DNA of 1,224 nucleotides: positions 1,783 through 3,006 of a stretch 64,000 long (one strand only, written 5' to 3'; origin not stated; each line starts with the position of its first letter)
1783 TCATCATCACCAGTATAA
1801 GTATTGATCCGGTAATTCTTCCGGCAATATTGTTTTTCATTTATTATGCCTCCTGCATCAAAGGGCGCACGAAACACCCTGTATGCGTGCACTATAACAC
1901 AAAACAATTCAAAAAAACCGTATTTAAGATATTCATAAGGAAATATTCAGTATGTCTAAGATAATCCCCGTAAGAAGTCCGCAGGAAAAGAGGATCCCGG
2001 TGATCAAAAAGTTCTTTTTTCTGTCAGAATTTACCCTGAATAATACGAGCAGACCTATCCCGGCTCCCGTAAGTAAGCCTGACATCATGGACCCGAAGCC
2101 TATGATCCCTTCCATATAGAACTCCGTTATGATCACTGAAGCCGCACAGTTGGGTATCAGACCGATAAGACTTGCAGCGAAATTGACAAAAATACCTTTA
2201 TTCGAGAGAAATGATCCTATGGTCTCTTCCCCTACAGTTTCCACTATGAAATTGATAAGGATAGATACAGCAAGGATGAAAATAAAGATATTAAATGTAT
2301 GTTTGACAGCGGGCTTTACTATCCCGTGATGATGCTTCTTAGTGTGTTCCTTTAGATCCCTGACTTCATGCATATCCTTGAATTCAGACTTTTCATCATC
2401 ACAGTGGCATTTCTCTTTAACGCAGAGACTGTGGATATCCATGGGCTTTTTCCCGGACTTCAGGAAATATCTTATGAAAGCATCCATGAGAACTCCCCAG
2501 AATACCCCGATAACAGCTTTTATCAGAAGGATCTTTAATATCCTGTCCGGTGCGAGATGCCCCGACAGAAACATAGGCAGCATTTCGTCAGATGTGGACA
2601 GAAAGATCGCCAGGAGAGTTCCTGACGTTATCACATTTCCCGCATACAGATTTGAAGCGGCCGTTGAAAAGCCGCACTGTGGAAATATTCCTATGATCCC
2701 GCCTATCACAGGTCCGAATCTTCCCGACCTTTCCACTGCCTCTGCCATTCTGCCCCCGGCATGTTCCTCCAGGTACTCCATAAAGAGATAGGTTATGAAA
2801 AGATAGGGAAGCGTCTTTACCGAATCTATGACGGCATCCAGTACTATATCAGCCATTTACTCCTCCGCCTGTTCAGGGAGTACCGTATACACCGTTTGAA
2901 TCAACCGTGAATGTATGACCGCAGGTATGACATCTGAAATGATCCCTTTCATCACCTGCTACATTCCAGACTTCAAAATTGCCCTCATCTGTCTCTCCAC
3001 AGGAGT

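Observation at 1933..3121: Double-glycine-leader Cys4 zinc-ribbon peptide co-transcribed with a His/Cys-rich 10-TM permease, with no C39/ABC exporter nearby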

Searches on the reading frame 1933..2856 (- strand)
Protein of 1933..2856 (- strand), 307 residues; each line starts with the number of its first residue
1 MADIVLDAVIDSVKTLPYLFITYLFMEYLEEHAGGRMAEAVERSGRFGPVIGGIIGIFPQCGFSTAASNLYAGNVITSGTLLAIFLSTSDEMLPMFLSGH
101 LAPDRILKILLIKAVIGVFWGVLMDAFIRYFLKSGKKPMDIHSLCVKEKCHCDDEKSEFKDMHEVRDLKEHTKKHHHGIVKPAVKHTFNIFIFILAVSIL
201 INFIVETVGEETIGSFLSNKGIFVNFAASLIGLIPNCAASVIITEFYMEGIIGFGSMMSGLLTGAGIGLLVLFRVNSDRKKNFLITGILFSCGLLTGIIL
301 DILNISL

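Call 3: search_protein_families(library=pfam, proteins=[window:1933-2856:-], max_evalue=1)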
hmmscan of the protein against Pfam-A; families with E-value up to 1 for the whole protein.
window:1933-2856:- (307 aa): 3 families
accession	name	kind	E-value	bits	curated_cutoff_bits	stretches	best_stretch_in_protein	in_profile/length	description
PF11449.14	ArsP_2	-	1.9e-17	63.9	32.5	2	4-201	5-177/359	Putative, 10TM heavy-metal exporter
PF12420.13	DUF3671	-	0.44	10.4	34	1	136-242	108-200/223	Fam-L, Fam-M like protein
PF13373.11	Dsc3_C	-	0.71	10.5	25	0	104-127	92-115/145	DSC E3 ubiquitin ligase complex subunit 3, C-terminal domain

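Call 4: search_protein_families(library=ncbifam, proteins=[window:1933-2856:-], max_evalue=1)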
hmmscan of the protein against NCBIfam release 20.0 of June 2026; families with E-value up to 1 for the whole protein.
window:1933-2856:- (307 aa): 3 families
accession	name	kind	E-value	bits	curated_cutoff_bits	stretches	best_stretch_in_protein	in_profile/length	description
NF037962.1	arsenic_eff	subfamily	1.2e-97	326.7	100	1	11-297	1-287/287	arsenic efflux protein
NF047765.1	LIC_13387_fam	subfamily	0.035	13.8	33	1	251-295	57-104/131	LIC_13387 family protein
NF004529.0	PRK05876.1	equivalog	0.13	11.7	338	1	217-273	130-185/275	short chain dehydrogenase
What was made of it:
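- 1933..2856 (-): ArsP-family permease (PF11449 / NF037962), 307 aa, with conserved PQCGFS, IPNCAAS and CxxxxCHC motifs and a His-rich central loop. Calls 3 and 4 (326.7 bits against a cut-off of 100).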

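Call 12: find_homologous_proteins(query=window:1933-2856:-, max_evalue=1e-10)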
Query window:1933-2856:- (307 aa): 7979 proteins with E <= 1e-10 among 8000 candidates; the best 120 are listed.
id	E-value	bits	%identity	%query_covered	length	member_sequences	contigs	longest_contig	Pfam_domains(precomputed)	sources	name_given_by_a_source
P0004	2.5e-197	672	100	100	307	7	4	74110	PF11449.15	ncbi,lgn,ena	-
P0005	1.7e-177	607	90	100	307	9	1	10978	PF11449.15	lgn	-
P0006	4.2e-173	592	85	100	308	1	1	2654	PF11449.15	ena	-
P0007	1.7e-162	558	80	99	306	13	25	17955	PF11449.15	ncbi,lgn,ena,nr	ncbi:MAG TPA: hypothetical protein DCW47_09655 [Lachnospiraceae bacterium]|nr:arsenic efflux protein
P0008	3.0e-162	557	80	100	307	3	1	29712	PF11449.15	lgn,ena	-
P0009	6.3e-157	539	77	100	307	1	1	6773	PF11449.15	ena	-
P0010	4.1e-134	464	68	100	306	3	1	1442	PF11449.15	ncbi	-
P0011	6.2e-134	464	68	100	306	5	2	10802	PF11449.15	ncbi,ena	-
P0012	3.4e-132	458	68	100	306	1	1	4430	PF11449.15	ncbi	-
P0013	3.1e-126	439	66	100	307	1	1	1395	PF11449.15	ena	-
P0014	5.2e-125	435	64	100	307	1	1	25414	PF11449.15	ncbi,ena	-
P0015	5.3e-124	431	65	100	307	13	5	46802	PF11449.15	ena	-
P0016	2.3e-102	360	52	99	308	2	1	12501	PF11449.15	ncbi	-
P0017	7.2e-98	345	50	99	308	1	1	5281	PF11449.15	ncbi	-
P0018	1.1e-92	328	48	100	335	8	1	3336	PF11449.15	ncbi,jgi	jgi:hypothetical protein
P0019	1.3e-92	328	48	98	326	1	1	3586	PF11449.15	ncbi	-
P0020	1.1e-91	325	47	99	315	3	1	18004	PF11449.15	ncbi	-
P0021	8.6e-91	322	48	98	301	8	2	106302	PF11449.15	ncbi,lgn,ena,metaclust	metaclust:status=active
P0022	9.1e-91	322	51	99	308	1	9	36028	PF11449.15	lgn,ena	-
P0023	2.3e-89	318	47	98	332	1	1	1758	PF11449.15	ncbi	-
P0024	3.7e-89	317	49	98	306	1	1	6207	PF11449.15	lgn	-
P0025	1.4e-88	315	46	98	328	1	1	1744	PF03773.20,PF11449.15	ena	-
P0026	5.3e-88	313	46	98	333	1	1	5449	PF11449.15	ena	-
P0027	1.1e-87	312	46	99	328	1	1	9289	PF11449.15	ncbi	-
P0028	1.2e-87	312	45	98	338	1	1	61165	PF11449.15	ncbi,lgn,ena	-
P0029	4.5e-87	310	45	99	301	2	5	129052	PF11449.15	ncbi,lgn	-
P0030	4.6e-87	310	51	99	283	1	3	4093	PF11449.15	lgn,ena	-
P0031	5.5e-87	310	46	99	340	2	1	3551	PF03773.20,PF11449.15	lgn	-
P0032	1.2e-86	309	51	98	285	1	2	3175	PF11449.15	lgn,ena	-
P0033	1.3e-86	309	52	99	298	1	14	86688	PF11449.15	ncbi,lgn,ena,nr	ncbi:MAG: arsenic efflux protein [Butyrivibrio sp.]|nr:arsenic efflux protein [Butyrivibrio sp.]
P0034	1.3e-86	309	52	99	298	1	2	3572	PF11449.15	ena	-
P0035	1.4e-86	308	51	99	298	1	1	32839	PF11449.15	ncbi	-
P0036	1.4e-86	308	52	99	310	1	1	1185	PF11449.15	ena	-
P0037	1.5e-86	308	51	99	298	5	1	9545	PF11449.15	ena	-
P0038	2.7e-86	308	51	99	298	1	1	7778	PF11449.15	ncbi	-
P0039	3.2e-86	307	50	100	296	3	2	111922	PF03773.20,PF11449.15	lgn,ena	-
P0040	3.8e-86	307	50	100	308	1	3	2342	PF11449.15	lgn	-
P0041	5.6e-86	306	50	100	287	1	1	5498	PF11449.15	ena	-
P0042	5.8e-86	306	51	98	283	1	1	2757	PF11449.15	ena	-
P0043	6.7e-86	306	51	98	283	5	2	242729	PF11449.15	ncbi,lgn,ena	-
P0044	6.8e-86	306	51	100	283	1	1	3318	PF11449.15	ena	-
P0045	8.5e-86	306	50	99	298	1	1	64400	PF11449.15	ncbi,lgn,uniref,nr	ncbi:hypothetical protein SAMN04487928_12447 [Butyrivibrio proteoclasticus]|uniref:Permease n=1 Tax=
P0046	1.2e-85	305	51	99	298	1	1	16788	PF11449.15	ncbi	-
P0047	1.7e-85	305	50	99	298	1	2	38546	PF11449.15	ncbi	-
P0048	2.0e-85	305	-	-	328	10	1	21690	PF11449.15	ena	-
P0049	2.0e-85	305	46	99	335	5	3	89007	PF11449.15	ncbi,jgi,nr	ncbi:MAG: arsenic efflux protein [Butyrivibrio sp.]|jgi:hypothetical protein|nr:arsenic efflux prote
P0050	2.1e-85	305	50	99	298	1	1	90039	PF11449.15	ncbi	-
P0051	2.3e-85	304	50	100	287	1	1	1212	PF11449.15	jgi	jgi:hypothetical protein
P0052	2.4e-85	304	47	98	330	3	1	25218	PF11449.15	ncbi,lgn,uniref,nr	ncbi:putative manganese transporter [Butyrivibrio sp. INlla16]|uniref:putative manganese transporter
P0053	2.7e-85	304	50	100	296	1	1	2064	PF11449.15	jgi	-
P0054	3.6e-85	304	-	-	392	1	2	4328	PF11449.15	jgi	jgi:hypothetical protein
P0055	3.6e-85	304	50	99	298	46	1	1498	PF11449.15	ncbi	-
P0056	4.1e-85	304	-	-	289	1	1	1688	PF11449.15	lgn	-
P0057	4.2e-85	304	49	100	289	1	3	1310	PF11449.15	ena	-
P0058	4.4e-85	304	50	99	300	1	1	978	PF11449.15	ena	-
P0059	4.5e-85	303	50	99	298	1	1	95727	PF11449.15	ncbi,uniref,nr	ncbi:putative manganese transporter [Butyrivibrio sp. YAB3001]|uniref:putative manganese transporter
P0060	4.5e-85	303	48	97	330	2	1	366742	PF11449.15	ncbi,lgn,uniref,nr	ncbi:putative manganese transporter [Butyrivibrio sp. VCD2006]|uniref:putative manganese transporter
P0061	4.7e-85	303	51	99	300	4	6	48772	PF11449.15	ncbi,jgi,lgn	jgi:hypothetical protein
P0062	4.9e-85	303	50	98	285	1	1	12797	PF11449.15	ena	-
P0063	5.1e-85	303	49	100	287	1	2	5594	PF11449.15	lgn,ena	-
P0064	5.4e-85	303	51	99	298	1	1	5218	PF11449.15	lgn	-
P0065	6.2e-85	303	49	99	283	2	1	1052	PF11449.15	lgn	-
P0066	7.0e-85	303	50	99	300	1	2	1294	PF11449.15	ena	-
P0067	7.3e-85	303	49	100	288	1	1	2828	PF03773.20,PF11449.15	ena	-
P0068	7.4e-85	303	47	97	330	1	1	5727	PF11449.15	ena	-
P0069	7.5e-85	303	50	99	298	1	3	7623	PF11449.15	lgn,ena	-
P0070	8.2e-85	303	50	99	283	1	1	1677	PF11449.15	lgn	-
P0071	8.3e-85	303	49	97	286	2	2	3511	PF11449.15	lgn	-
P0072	8.4e-85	303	50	100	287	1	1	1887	PF11449.15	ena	-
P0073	9.0e-85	302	50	99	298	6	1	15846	PF11449.15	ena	-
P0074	9.8e-85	302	50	99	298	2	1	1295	PF11449.15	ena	-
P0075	1.0e-84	302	49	99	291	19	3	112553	PF11449.15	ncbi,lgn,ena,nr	ncbi:MAG: arsenic efflux protein [Clostridia bacterium]|nr:arsenic efflux protein [Clostridia bacter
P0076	1.0e-84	302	47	100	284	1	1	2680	PF11449.15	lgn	-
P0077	1.1e-84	302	47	98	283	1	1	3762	PF11449.15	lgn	-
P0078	1.1e-84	302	49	99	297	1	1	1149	PF11449.15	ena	-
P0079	1.1e-84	302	49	99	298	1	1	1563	PF11449.15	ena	-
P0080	1.1e-84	302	50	98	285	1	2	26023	PF11449.15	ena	-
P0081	1.2e-84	302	48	99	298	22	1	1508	PF11449.15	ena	-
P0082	1.3e-84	302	50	100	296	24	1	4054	PF11449.15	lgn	-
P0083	1.4e-84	302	49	100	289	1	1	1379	PF11449.15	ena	-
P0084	1.4e-84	302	48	100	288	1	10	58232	PF03773.20,PF11449.15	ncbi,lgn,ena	-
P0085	1.4e-84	302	50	99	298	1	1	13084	PF11449.15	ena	-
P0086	1.6e-84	302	50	99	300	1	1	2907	PF11449.15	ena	-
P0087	1.6e-84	302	50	99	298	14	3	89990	PF11449.15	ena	-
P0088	1.7e-84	302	49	100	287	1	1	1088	PF11449.15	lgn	-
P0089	1.7e-84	302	50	99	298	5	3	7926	PF11449.15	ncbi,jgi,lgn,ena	jgi:hypothetical protein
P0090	1.8e-84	302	50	100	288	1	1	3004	PF11449.15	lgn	-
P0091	1.8e-84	302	50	99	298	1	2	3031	PF11449.15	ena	-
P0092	1.8e-84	301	-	-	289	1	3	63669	PF11449.15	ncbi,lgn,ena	-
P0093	1.9e-84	301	49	100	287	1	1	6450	PF11449.15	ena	-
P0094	1.9e-84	301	46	100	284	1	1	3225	PF11449.15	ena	-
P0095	1.9e-84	301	-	-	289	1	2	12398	PF11449.15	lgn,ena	-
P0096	2.0e-84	301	49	100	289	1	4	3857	PF11449.15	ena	-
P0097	2.1e-84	301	48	100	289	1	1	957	PF11449.15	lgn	-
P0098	2.1e-84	301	-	-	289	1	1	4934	PF11449.15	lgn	-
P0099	2.2e-84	301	-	-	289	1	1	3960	PF11449.15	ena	-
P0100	2.2e-84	301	51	99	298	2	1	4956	PF11449.15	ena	-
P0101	2.2e-84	301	49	100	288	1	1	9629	PF03773.20,PF11449.15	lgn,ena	-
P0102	2.3e-84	301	-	-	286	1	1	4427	PF11449.15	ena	-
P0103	2.3e-84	301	-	-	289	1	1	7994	PF11449.15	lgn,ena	-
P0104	2.3e-84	301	50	100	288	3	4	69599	PF03773.20,PF11449.15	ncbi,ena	-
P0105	2.4e-84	301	49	99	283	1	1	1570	PF11449.15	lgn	-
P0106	2.5e-84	301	49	99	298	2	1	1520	PF11449.15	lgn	-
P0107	2.6e-84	301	48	99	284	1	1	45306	PF11449.15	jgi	-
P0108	2.7e-84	301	51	99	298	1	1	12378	PF11449.15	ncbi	-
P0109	2.7e-84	301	49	99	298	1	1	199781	PF11449.15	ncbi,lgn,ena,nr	nr:putative manganese transporter [uncultured Butyrivibrio sp.]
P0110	2.7e-84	301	48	100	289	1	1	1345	PF11449.15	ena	-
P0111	2.8e-84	301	50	100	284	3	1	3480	PF11449.15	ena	-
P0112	2.8e-84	301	50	99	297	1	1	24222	PF11449.15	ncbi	-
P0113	2.9e-84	301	51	99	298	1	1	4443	PF11449.15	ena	-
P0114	2.9e-84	301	49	99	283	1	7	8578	PF11449.15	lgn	-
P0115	3.0e-84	301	48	100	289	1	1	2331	PF11449.15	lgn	-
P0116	3.1e-84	301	49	99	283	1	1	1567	PF11449.15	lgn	-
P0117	3.3e-84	301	49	99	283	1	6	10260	PF11449.15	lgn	-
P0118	3.3e-84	301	-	-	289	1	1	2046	PF11449.15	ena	-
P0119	3.7e-84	300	47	100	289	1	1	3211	PF11449.15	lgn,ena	-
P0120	3.7e-84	300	47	100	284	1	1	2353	PF11449.15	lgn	-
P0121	3.7e-84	300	48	100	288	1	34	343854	PF03773.20,PF11449.15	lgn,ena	-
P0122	3.8e-84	300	50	99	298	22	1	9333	PF11449.15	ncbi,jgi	jgi:hypothetical protein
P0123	3.9e-84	300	48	99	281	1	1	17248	PF11449.15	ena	-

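Call 14: find_encoding_contigs(protein=P0007, flank=6000, max_places=3)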
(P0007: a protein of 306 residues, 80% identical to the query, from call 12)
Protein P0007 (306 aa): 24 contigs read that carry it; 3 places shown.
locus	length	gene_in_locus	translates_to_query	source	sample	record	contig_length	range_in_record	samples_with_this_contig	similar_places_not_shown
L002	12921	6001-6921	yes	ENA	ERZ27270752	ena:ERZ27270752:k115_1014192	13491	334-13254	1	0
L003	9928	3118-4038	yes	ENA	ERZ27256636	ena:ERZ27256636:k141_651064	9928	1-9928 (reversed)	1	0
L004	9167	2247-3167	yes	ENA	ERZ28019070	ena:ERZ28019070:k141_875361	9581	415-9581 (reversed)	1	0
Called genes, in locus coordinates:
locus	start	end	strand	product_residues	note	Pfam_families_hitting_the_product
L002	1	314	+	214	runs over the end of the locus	?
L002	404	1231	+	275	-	PF00583:Acetyltransf_1, PF08445:FR47 (weak), PF13508:Acetyltransf_7 (weak)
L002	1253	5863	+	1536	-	-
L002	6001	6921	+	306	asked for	PF11449:ArsP_2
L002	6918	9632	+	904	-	PF00512:HisKA, PF02518:HATPase_c, PF00072:Response_reg, PF01627:Hpt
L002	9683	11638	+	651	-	PF00753:Lactamase_B, PF14863:Alkyl_sulf_dimr, PF14864:Alkyl_sulf_C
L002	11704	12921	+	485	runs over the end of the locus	?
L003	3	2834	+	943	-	?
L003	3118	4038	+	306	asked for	PF11449:ArsP_2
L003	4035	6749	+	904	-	PF00512:HisKA, PF02518:HATPase_c, PF00072:Response_reg, PF01627:Hpt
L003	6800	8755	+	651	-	PF00753:Lactamase_B, PF14863:Alkyl_sulf_dimr, PF14864:Alkyl_sulf_C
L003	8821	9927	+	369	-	?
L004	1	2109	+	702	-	?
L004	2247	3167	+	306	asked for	PF11449:ArsP_2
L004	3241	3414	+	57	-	-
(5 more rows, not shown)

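Call 15: find_encoding_contigs(protein=P0015, flank=6000, max_places=3)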
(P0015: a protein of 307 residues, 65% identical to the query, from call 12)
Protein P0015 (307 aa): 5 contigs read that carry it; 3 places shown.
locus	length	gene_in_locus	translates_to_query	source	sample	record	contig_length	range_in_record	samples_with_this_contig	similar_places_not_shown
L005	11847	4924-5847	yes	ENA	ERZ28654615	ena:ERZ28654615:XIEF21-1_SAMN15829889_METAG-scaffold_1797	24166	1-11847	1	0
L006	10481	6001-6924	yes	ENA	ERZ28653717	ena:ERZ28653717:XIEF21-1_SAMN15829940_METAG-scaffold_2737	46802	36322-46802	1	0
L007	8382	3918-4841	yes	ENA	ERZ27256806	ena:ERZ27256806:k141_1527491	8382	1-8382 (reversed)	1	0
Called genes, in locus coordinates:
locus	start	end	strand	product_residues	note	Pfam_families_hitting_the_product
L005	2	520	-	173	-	?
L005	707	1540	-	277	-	PF00528:BPD_transp_1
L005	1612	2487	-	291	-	PF00528:BPD_transp_1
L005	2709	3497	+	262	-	PF00497:SBP_bac_3, PF12974:Phosphonate-bd (weak)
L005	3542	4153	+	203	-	PF00528:BPD_transp_1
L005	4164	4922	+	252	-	PF02463:SMC_N (faint), PF00005:ABC_tran, PF13304:AAA_21 (weak)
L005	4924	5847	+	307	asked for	PF11449:ArsP_2 (weak)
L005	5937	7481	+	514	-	PF13620:CarboxypepD_reg (weak)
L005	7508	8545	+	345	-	PF01522:Polysacc_deac_1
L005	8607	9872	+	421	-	-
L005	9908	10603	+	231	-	PF00696:AA_kinase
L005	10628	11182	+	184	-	PF01765:RRF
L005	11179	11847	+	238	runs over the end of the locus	PF01255:Prenyltransf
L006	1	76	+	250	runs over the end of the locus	PF00072:Response_reg, PF12833:HTH_18, PF00165:HTH_AraC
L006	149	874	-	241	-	-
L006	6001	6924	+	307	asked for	PF11449:ArsP_2 (weak)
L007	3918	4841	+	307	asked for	PF11449:ArsP_2 (weak)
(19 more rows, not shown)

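Call 49: find_encoding_contigs(protein=P0005, flank=5000, max_places=2)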
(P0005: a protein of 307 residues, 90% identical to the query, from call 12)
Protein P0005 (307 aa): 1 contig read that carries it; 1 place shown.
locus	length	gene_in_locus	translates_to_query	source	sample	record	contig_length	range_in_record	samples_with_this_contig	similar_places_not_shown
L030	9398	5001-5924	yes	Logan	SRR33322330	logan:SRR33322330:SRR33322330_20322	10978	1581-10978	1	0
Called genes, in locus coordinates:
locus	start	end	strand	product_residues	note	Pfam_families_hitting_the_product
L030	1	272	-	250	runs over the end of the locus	PF01208:URO-D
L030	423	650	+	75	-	PF02597:ThiS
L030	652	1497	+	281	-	PF00899:ThiF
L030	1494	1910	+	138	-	PF14464:Prok-JAB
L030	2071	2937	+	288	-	PF03460:NIR_SIR_ferr, PF01077:NIR_SIR, PF00037:Fer4 (weak), PF12837:Fer4_6 (weak), PF13237:Fer4_10 (weak), PF14697:Fer4_21, PF12838:Fer4_7, PF00037:Fer4 (weak), +2 more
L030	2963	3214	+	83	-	PF01206:TusA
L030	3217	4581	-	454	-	PF01554:MatE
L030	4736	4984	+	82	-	-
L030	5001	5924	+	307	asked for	PF11449:ArsP_2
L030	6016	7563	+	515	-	PF13620:CarboxypepD_reg (weak)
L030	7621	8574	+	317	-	PF01522:Polysacc_deac_1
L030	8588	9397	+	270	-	?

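Call 50: find_encoding_contigs(protein=P0008, flank=5000, max_places=2)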
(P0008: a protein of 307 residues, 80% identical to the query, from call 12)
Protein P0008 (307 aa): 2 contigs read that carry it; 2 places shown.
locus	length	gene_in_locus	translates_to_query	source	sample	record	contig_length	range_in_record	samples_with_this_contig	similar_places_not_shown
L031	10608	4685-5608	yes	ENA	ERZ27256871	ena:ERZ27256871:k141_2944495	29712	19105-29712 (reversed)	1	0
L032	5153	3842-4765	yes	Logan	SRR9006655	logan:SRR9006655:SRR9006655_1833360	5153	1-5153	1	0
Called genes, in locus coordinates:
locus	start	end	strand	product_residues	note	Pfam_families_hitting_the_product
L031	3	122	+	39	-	?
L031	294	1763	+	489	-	PF09479:Flg_new (weak)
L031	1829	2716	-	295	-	PF03881:Fructosamin_kin, PF01636:APH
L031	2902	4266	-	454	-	PF01554:MatE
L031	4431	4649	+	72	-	-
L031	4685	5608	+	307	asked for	PF11449:ArsP_2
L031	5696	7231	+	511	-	PF13620:CarboxypepD_reg (weak)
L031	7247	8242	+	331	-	PF01522:Polysacc_deac_1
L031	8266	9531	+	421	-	-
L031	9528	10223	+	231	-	PF00696:AA_kinase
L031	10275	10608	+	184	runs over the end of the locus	PF01765:RRF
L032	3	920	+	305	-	?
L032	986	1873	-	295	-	PF03881:Fructosamin_kin, PF01636:APH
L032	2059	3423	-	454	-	PF01554:MatE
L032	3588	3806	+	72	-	-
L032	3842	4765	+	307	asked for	PF11449:ArsP_2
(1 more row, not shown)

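Call 51: find_encoding_contigs(protein=P0011, flank=5000, max_places=2)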
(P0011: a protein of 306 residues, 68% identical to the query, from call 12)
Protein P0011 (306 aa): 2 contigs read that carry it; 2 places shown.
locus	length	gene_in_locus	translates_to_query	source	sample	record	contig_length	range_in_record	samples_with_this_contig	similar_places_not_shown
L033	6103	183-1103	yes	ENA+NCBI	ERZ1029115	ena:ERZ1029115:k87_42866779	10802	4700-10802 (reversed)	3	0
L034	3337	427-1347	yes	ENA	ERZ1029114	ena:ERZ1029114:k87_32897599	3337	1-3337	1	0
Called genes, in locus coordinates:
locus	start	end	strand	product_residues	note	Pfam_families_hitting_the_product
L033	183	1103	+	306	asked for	PF11449:ArsP_2 (weak)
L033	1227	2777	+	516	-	PF13620:CarboxypepD_reg (weak)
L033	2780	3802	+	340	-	PF01522:Polysacc_deac_1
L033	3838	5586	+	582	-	-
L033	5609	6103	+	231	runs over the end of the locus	PF00696:AA_kinase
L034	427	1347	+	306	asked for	PF11449:ArsP_2 (weak)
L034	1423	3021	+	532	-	PF13620:CarboxypepD_reg (weak)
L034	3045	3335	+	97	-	?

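Call 75: find_encoding_contigs(protein=P0004, flank=1000, max_places=4)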
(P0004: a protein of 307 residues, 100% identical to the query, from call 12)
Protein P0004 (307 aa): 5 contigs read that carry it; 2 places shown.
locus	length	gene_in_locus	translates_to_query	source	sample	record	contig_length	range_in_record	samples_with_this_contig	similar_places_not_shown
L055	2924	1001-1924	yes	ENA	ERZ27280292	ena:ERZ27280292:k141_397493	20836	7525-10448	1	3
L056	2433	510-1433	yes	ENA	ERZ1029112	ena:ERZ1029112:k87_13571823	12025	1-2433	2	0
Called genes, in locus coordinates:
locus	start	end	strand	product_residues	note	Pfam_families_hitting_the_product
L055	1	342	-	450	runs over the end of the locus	PF01554:MatE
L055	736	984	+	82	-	-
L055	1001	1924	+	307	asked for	PF11449:ArsP_2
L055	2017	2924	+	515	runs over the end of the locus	PF13620:CarboxypepD_reg (weak)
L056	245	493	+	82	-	-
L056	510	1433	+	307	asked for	PF11449:ArsP_2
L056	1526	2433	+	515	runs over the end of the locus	PF13620:CarboxypepD_reg (weak)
